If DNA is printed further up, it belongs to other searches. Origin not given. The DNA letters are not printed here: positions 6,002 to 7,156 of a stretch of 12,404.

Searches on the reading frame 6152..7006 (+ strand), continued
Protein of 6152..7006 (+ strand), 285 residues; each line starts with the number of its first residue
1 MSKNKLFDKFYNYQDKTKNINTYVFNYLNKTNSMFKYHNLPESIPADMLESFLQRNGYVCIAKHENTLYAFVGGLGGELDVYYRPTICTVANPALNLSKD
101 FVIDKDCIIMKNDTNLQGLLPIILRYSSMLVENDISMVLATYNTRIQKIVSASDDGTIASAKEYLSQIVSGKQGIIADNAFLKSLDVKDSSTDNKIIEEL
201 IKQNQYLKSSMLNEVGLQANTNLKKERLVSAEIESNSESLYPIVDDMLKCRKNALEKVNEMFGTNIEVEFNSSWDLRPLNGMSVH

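Call 48: search_dna_similar(query=window:6152-7006:+, collection=phages, mode=protein, max_rows=60, rows=spread, max_evalue=0.001)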
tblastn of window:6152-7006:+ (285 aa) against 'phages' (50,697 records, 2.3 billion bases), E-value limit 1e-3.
Records with a match: 203; places in all: 203; records where one place covers at least 80% of the query: 197.
Best place of each record, by identity: <60% 203.
By first word of the organism name: Bacillus 89; Clostridium 44; Bacteriophage 20; Enterococcus 16; Salmonella 6; Arthrobacter 6; Curtobacterium 6; Bifidobacterium 4; Amedibacillus 2; Rhizobium 2; and 8 more.
By host as written in the record: - 35; Clostridium perfringens 16; Bacillus subtilis 12; Bacillus cereus 11; Bacillus thuringiensis subsp. kurstaki ATCC 33679 7; Bacillus thuringiensis subspecies kurstaki 6; Salmonella enterica subsp. enterica serovar Enteritidis PT1 4; Bacillus pumilus 4; and 63 more.
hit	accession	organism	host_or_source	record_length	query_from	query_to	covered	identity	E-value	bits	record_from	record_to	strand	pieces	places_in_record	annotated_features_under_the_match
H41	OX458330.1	Acinetobacter phage Phanie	wastewater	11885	12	277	93%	46.5%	6e-74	251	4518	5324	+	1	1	Phage collar connector | hypothetical protein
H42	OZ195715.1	Vibrio phage K58 g2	Seawater and oysters mix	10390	11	274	93%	43.4%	6e-65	225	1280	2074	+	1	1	hypothetical protein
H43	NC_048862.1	Salmonella phage astrithr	Salmonella enterica subsp. enterica ...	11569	11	277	94%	42.6%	6e-65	225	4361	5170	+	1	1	upper collar connector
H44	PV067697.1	Enterobacter phage Entb_47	Enterobacter hormaechei 156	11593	11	279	94%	40.7%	6e-61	214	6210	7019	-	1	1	hypothetical protein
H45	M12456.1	Bacillus phage phi29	-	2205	21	270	88%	28.6%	3e-15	81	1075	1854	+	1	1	p10 connector protein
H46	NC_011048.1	Bacillus phage phi29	Bacillus subtilis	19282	21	270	88%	28.6%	3e-15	81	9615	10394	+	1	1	10: upper collar connector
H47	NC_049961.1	Bacillus phage BeachBum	Bacillus thuringiensis subsp. kurstaki ...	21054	34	270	83%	29.8%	1e-11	71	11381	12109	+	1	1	upper collar connector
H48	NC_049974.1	Bacillus phage Gxv1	Bacillus sp.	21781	21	270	88%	28.2%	6e-15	81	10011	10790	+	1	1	upper collar connector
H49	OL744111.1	Bacillus phage Arbo1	Bacillus sp. 203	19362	21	270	88%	27.8%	2e-14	79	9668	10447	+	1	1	upper collar protein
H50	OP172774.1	Clostridium phage CS229P3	Clostridium_Q symbiosum DA229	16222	13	270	91%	26.9%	2e-7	57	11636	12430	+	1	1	portal protein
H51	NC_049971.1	Bacillus phage vB_Bpu_PumA1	Bacillus pumilus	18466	1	269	94%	25.7%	2e-12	73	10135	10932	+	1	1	upper collar connector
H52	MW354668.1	Bacillus phage BSTP4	Bacillus subtilis KCCM12150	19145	21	270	88%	27.4%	2e-14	79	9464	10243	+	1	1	upper collar protein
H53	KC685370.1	Bacillus phage MG-B1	Bacillus weihenstephanensis MG1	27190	5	262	91%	26.2%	2e-11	70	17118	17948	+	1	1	upper collar connector | tail protein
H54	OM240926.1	Bacillus phage vB_BsuP-Goe15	Bacillus subtilis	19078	21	270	88%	26.7%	4e-13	75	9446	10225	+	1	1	connector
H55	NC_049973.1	Bacillus phage SRT01hs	Bacillus safensis MGS1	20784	10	268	91%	25.6%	1e-11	71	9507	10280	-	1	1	upper collar connector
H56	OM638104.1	Clostridium phage LPCPA6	Clostridium perfringens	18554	24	268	86%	26.9%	1e-9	64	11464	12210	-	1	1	hypothetical protein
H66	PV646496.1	Enterococcus phage CUB-FM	Enterococcus faecium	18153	31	267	83%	26.4%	2e-10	67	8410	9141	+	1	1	collar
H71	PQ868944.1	Curtobacterium phage Mantle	Curtobacterium flaccumfaciens NRRL ...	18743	35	271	83%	25.9%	1e-7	59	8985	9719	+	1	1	8: portal protein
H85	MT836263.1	Bacteriophage sp.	human fecal samples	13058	33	263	81%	25.3%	2e-13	76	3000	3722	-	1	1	record has no annotation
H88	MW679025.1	Eggerthella phage LE1-1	Eggerthella lenta DSM 2243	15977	33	273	85%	23.9%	3e-8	60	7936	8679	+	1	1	upper collar protein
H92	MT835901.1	Bacteriophage sp.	human fecal samples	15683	17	277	92%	21.8%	4e-13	75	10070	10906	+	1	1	record has no annotation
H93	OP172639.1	Amedibacillus phage AD70P3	Amedibacillus_QUJU_s CSC70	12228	30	271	85%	23.5%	9e-14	77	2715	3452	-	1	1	portal protein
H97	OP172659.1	Bifidobacterium phage BD811P2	Bifidobacterium dentium DA811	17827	33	273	85%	21.8%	4e-4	48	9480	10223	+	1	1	portal protein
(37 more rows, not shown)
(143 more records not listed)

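Call 49: get_annotated_region(hit=H46, flank=900)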
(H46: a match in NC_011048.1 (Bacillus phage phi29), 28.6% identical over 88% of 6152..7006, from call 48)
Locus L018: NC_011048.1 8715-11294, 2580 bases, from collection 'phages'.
description: Bacillus phage phi29, complete genome.
organism: Bacillus phage phi29 (NCBI taxid 2884424)
taxonomy: Viruses; Duplodnaviria; Heunggongvirae; Uroviricota; Caudoviricetes; Salasmaviridae; Picovirinae; Salasvirus; Salasvirus phi29
host: Bacillus subtilis; source: -; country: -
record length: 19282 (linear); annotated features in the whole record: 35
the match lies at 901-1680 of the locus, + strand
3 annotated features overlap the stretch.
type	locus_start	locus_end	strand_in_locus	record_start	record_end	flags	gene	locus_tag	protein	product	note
CDS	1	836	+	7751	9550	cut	9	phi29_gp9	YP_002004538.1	tail protein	Other names: p9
CDS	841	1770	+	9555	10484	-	10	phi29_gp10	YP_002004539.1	upper collar connector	In phage phi29, 12 copies of the head-tail connector/upper collar protein are a component of the DNA packaging motor ...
CDS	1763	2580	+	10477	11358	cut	11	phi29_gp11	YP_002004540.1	adaptor Ad4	Other names: p11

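Call 50: get_annotated_region(hit=H47, flank=900)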
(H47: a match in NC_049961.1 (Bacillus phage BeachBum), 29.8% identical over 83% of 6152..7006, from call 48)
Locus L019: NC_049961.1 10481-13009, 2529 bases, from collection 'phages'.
description: Bacillus phage BeachBum, complete genome.
organism: Bacillus phage BeachBum (NCBI taxid 1983461)
taxonomy: Viruses; Duplodnaviria; Heunggongvirae; Uroviricota; Caudoviricetes; Salasmaviridae; Harambevirus; Harambevirus beachbum
host: Bacillus thuringiensis subsp. kurstaki ATCC 33679; source: soil; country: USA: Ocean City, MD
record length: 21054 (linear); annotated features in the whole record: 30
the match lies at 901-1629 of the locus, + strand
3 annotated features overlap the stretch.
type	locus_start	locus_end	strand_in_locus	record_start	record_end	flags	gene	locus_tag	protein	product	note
CDS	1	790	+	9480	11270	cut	-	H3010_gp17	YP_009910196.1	tail protein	tail knob protein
CDS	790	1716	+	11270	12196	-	-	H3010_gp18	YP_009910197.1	upper collar connector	upper collar protein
CDS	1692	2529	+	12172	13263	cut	-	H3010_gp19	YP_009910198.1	adaptor Ad4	lower collar protein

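Call 51: get_annotated_region(hit=H50, flank=900)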
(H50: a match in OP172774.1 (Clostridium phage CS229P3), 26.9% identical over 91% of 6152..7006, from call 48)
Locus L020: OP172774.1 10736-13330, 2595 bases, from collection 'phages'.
description: Clostridium phage CS229P3, complete genome.
organism: Clostridium phage CS229P3 (NCBI taxid 2968626)
taxonomy: Viruses; Duplodnaviria; Heunggongvirae; Uroviricota; Caudoviricetes
host: Clostridium_Q symbiosum DA229; source: municipal sewage; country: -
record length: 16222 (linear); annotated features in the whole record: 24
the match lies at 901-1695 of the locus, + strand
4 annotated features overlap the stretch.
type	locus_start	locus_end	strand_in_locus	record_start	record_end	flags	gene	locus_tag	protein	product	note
CDS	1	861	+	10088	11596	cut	-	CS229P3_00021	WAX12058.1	tail knob protein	tail knob protein gp9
CDS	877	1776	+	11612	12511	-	-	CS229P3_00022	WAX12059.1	portal protein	-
CDS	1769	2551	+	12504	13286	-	-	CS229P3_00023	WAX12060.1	hypothetical protein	-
CDS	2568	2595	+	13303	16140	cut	-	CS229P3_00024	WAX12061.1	hypothetical protein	-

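Call 52: get_annotated_region(hit=H56, flank=900)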
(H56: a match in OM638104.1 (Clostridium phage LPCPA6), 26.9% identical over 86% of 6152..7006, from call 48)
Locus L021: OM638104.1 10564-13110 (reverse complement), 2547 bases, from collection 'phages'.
description: Clostridium phage LPCPA6, complete genome.
organism: Clostridium phage LPCPA6 (NCBI taxid 2924884)
taxonomy: Viruses; Duplodnaviria; Heunggongvirae; Uroviricota; Caudoviricetes; Guelinviridae; Hzauvirus; Hzauvirus LPCPA6
host: Clostridium perfringens; source: -; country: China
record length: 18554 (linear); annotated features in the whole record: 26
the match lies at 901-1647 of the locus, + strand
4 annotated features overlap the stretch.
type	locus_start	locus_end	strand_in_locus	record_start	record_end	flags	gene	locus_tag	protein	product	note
CDS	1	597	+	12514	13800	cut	-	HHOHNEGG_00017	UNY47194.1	hypothetical protein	-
CDS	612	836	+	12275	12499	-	-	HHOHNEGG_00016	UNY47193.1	hypothetical protein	-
CDS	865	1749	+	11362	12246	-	-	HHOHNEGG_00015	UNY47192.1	hypothetical protein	-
CDS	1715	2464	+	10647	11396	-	-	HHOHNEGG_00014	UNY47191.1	hypothetical protein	-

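Call 53: get_annotated_region(hit=H66, flank=900)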
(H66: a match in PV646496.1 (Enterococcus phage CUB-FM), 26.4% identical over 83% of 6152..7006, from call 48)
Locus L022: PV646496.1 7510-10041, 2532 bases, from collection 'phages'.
description: Enterococcus phage CUB-FM, complete genome.
organism: Enterococcus phage CUB-FM (NCBI taxid 3424136)
taxonomy: Viruses
host: Enterococcus faecium; source: hospital sewage Charite Berlin; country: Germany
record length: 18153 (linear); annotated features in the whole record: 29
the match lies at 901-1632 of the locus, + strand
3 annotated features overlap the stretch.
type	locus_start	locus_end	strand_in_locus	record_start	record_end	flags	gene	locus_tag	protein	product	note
CDS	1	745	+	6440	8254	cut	-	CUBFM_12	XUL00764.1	hypothetical protein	-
CDS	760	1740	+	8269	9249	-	-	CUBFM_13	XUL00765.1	collar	-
CDS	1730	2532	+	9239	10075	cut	-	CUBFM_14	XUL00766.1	maturation protein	-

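Call 54: get_annotated_region(hit=H71, flank=900)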
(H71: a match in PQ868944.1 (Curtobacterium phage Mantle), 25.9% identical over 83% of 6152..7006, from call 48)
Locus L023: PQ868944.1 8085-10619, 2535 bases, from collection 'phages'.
description: Curtobacterium phage Mantle, complete genome.
organism: Curtobacterium phage Mantle (NCBI taxid 3399713)
taxonomy: Viruses; Duplodnaviria; Heunggongvirae; Uroviricota; Caudoviricetes
host: Curtobacterium flaccumfaciens NRRL B-729 SEA; source: soil; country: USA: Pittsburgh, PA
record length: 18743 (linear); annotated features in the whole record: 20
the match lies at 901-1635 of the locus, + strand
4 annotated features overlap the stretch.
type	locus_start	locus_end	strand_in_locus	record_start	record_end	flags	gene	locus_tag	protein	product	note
CDS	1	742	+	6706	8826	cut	7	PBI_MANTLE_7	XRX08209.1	tail knob protein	-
CDS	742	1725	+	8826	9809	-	8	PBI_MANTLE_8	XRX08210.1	portal protein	-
CDS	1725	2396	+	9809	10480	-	9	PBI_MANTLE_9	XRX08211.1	lower collar protein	-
CDS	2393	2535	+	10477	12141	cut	10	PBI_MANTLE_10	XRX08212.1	pre-neck appendage protein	-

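Call 55: get_annotated_region(hit=H88, flank=900)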
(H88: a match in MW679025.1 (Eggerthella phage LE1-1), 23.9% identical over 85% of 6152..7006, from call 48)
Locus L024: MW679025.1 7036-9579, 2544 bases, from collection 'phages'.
description: Eggerthella phage LE1-1, complete genome.
organism: Eggerthella phage LE1-1 (NCBI taxid 2853266)
taxonomy: Viruses; Duplodnaviria; Heunggongvirae; Uroviricota; Caudoviricetes; Guelinviridae
host: Eggerthella lenta DSM 2243; source: septic tank water; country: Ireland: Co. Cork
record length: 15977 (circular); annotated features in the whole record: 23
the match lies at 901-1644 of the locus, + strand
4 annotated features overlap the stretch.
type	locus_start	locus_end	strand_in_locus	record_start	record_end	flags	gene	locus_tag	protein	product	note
CDS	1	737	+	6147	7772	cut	-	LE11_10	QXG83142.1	tail protein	-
CDS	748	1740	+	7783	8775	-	-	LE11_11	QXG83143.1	upper collar protein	-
CDS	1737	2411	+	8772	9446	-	-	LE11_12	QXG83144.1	lower collar protein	-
CDS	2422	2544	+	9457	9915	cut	-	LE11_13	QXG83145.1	minor tail protein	-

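Call 56: get_annotated_region(hit=H93, flank=900)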
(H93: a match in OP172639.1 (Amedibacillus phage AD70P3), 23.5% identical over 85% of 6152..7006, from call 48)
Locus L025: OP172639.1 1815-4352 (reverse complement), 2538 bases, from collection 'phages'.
description: Amedibacillus phage AD70P3, complete genome.
organism: Amedibacillus phage AD70P3 (NCBI taxid 2968531)
taxonomy: Viruses; Duplodnaviria; Heunggongvirae; Uroviricota; Caudoviricetes; Guelinviridae
host: Amedibacillus_QUJU_s CSC70; source: municipal sewage; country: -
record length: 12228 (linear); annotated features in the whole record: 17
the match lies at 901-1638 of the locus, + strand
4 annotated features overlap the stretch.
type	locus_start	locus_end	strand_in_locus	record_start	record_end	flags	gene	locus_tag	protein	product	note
CDS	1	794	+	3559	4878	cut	-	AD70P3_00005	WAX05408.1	hypothetical protein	-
CDS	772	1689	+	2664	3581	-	-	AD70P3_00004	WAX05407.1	portal protein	-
CDS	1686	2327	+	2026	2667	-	-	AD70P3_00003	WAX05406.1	hypothetical protein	-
CDS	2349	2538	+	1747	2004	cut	-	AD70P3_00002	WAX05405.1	hypothetical protein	-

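Call 57: get_annotated_region(hit=H97, flank=900)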
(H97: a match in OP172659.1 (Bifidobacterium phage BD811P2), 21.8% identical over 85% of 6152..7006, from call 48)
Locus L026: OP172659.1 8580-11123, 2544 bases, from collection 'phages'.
description: Bifidobacterium phage BD811P2, complete genome.
organism: Bifidobacterium phage BD811P2 (NCBI taxid 2968613)
taxonomy: Viruses; Duplodnaviria; Heunggongvirae; Uroviricota; Caudoviricetes
host: Bifidobacterium dentium DA811; source: municipal sewage; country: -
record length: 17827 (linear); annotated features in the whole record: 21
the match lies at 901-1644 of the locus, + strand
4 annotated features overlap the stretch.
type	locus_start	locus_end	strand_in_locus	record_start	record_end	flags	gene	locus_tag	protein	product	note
CDS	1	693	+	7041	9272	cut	-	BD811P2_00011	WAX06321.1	hypothetical protein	-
CDS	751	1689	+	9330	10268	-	-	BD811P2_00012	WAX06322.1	portal protein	-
CDS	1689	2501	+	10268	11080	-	-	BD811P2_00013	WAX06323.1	hypothetical protein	-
CDS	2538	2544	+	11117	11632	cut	-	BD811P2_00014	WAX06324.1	hypothetical protein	-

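Call 58: get_annotated_region(hit=H42, flank=900)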
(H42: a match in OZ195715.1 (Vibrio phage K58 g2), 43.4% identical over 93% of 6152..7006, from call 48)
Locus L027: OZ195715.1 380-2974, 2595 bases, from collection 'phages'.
description: Vibrio phage K58 g2 genome assembly, chromosome: VPK58_g2_1.
organism: Vibrio phage K58 g2 (NCBI taxid 3105776)
taxonomy: Viruses
host: -; source: Seawater and oysters mix; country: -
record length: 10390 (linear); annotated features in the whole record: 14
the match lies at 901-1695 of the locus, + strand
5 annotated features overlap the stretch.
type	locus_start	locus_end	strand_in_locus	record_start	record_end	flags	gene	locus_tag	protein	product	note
CDS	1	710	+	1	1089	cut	-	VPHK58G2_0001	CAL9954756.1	terminase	-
CDS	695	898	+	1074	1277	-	-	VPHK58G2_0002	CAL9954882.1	hypothetical protein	-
CDS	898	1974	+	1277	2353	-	-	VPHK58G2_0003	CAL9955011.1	hypothetical protein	-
CDS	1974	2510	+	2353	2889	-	-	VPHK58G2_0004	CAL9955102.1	hypothetical protein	-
CDS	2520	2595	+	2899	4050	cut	-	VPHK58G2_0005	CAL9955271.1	major head protein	-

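Call 59: get_annotated_region(hit=H44, flank=900)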
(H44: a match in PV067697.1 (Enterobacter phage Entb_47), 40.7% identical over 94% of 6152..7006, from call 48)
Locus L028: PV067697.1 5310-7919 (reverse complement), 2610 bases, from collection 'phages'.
description: Enterobacter phage Entb_47, complete genome.
organism: Enterobacter phage Entb_47 (NCBI taxid 3394619)
taxonomy: Viruses
host: Enterobacter hormaechei 156; source: wastewater; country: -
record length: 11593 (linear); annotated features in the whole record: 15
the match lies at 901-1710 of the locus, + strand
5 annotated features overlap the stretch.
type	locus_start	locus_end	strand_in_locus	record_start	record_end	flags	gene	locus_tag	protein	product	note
CDS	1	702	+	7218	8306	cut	-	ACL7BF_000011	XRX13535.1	hypothetical protein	-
CDS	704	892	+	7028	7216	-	-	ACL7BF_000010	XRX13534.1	hypothetical protein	-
CDS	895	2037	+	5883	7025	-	-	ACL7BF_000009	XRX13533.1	hypothetical protein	-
CDS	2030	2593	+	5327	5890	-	-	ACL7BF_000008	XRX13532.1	hypothetical protein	-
CDS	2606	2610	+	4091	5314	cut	-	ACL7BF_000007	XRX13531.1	hypothetical protein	-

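Call 60: get_annotated_region(hit=H85, flank=900)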
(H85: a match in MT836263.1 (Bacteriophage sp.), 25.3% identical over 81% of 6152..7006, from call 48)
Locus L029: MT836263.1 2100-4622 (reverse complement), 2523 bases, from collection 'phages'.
description: UNVERIFIED: Bacteriophage sp. clone scaffold_1796 genomic sequence.
organism: Bacteriophage sp. (NCBI taxid 38018)
taxonomy: Viruses
host: -; source: human fecal samples; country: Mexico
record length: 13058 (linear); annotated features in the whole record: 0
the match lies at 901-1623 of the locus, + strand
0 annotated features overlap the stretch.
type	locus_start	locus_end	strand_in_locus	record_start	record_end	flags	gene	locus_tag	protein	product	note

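Call 61: get_annotated_region(hit=H92, flank=900)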
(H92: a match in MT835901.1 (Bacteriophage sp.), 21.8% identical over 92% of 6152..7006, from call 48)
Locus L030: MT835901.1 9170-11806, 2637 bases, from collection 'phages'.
description: UNVERIFIED: Bacteriophage sp. clone scaffold_918 genomic sequence.
organism: Bacteriophage sp. (NCBI taxid 38018)
taxonomy: Viruses
host: -; source: human fecal samples; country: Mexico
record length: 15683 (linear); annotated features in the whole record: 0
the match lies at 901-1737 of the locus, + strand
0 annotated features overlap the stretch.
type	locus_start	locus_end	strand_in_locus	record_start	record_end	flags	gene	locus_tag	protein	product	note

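Call 63: predict_structure(alignment_id=A1)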
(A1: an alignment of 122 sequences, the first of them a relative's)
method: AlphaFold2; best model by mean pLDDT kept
length: 391 residues; sequences in the alignment: 122
mean_pLDDT: 77.2   pTM: 0.67
mean pLDDT of the five models: 77.2, 76.2, 76.1, 76.0, 75.5
residues with pLDDT >= 90: 190; 70-90: 59; 50-70: 61; < 50: 81
segments of 3 or more residues with pLDDT < 50: 290-292, 303-305, 307-329, 333-336, 338-345, 356-358, 360-363, 365-370, 374-385, 389-391
pLDDT, mean of each block of 10 residues (from residue 1): 70 95 96 97 98 98 98 97 98 97 98 97 98 96 84 89 91 77 73 86 95 89 62 66 92 98 97 75 51 54 49 41 44 46 44 46 42 46 45 40
secondary structure, 60 per line:
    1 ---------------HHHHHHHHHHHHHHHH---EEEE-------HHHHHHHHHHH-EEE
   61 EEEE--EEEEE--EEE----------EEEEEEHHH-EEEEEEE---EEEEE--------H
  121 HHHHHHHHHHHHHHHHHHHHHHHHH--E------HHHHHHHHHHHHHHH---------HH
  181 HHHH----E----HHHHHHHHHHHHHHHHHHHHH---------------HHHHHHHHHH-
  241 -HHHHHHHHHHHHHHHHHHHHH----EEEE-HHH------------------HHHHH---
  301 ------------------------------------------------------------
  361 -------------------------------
elements in order: H16-31 E35-38 H46-56 E58-64 E67-71 E74-76 E87-92 E97-103 E107-111 H120-145 H155-169 H179-184 H194-214 H230-239 H242-262 E267-270 H293-297

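Call 65: search_solved_structures(query=A1, max_evalue=0.001, show_alignments=1)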
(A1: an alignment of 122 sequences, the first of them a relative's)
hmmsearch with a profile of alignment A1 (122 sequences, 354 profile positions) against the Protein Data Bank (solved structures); distinct sequences matched with E-value up to 0.001: 4.
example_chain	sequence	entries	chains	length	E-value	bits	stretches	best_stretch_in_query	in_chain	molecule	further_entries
7pv2_A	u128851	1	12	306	5.1e-32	114.6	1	19-274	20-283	Head-tail connector (Portal protein)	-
1h5w_A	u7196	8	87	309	1e-31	113.6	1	4-280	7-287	UPPER COLLAR PROTEIN | Portal protein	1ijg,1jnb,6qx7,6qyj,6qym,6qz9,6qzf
1fou_A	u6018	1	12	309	8.3e-29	104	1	4-280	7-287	UPPER COLLAR PROTEIN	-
7pv4_A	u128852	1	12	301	4e-20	75.4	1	1-272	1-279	Connector protein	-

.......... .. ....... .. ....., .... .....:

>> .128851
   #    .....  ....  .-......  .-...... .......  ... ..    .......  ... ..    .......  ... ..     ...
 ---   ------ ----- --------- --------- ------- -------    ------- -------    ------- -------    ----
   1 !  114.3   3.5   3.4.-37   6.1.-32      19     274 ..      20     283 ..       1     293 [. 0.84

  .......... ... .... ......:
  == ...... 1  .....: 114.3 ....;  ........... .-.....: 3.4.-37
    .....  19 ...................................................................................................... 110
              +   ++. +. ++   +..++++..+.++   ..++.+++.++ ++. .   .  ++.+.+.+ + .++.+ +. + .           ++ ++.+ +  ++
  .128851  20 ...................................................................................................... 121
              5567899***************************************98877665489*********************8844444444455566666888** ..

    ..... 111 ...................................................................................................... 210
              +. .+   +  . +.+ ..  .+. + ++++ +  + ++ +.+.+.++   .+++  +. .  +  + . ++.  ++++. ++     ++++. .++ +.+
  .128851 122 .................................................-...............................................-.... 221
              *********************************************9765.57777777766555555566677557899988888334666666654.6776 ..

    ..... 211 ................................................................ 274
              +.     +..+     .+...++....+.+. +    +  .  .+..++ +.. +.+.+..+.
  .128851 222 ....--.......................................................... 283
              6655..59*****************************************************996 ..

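Call 66: fold_search(model_id=the predicted structure, library=pdb)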
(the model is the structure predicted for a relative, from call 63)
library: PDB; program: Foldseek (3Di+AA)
matches with E <= 10: 269; with E <= 0.001: 21
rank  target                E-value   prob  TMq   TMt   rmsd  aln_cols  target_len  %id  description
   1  6qyj_0a               8.6e-17  1.00  0.45  0.64   7.4       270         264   22  The cryo-EM structure of the connector of the mature bacteriophage phi29 (released 2019-06-12)
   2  1h5w_A                9.6e-17  1.00  0.47  0.71   6.8       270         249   23  2.1A Bacteriophage Phi-29 Connector (released 2002-02-13)
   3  1h5w_B                1.0e-16  1.00  0.47  0.70   6.8       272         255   23  2.1A Bacteriophage Phi-29 Connector (released 2002-02-13)
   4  1h5w_C                2.5e-16  1.00  0.46  0.70   7.0       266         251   22  2.1A Bacteriophage Phi-29 Connector (released 2002-02-13)
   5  1ijg_A                6.5e-16  1.00  0.46  0.69   6.9       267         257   22  Structure of the Bacteriophage phi29 Head-Tail Connector Protein (released 2001-05-09)
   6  6qym_0a               7.7e-15  1.00  0.45  0.60   7.6       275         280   24  The cryo-EM structure of the connector of the genome empited bacteriophage phi29 (released 2019-06-12)
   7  7pv2_A                9.1e-14  1.00  0.46  0.67   7.4       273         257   19  GA1 bacteriophage portal protein (released 2022-10-12)
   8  1fou_A                3.0e-13  1.00  0.46  0.67   7.3       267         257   22  CONNECTOR PROTEIN FROM BACTERIOPHAGE PHI29 (released 2000-12-22)
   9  6qx7_0a               3.1e-12  1.00  0.43  0.63   7.5       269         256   24  The cryo-EM structure of connector in bacteriophage phi29 prohead (released 2019-06-12)
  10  7pv4_A                9.7e-12  1.00  0.47  0.69   6.3       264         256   16  PhiCPV4 bacteriophage Portal Protein (released 2022-10-12)
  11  8egr_G                5.5e-09  1.00  0.33  0.40  12.5       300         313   17  Upper tail structure of Staphylococcus phage Andhra (released 2022-12-14)
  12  6iac_A                6.9e-08  1.00  0.34  0.42  10.0       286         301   18  Portal and tail of native bacteriophage P68 (released 2019-11-06)
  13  4zjn_B                1.6e-04  1.00  0.34  0.32  10.0       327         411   11  Crystal structure of the bacteriophage G20C portal protein (released 2015-05-27)
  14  4zjn_C                1.8e-04  1.00  0.34  0.33   9.9       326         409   12  Crystal structure of the bacteriophage G20C portal protein (released 2015-05-27)
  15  6ibg_A                1.8e-04  1.00  0.34  0.32  10.1       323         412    9  Bacteriophage G20c portal protein crystal structure for construct with intact N-terminus (released 2019-01-23)
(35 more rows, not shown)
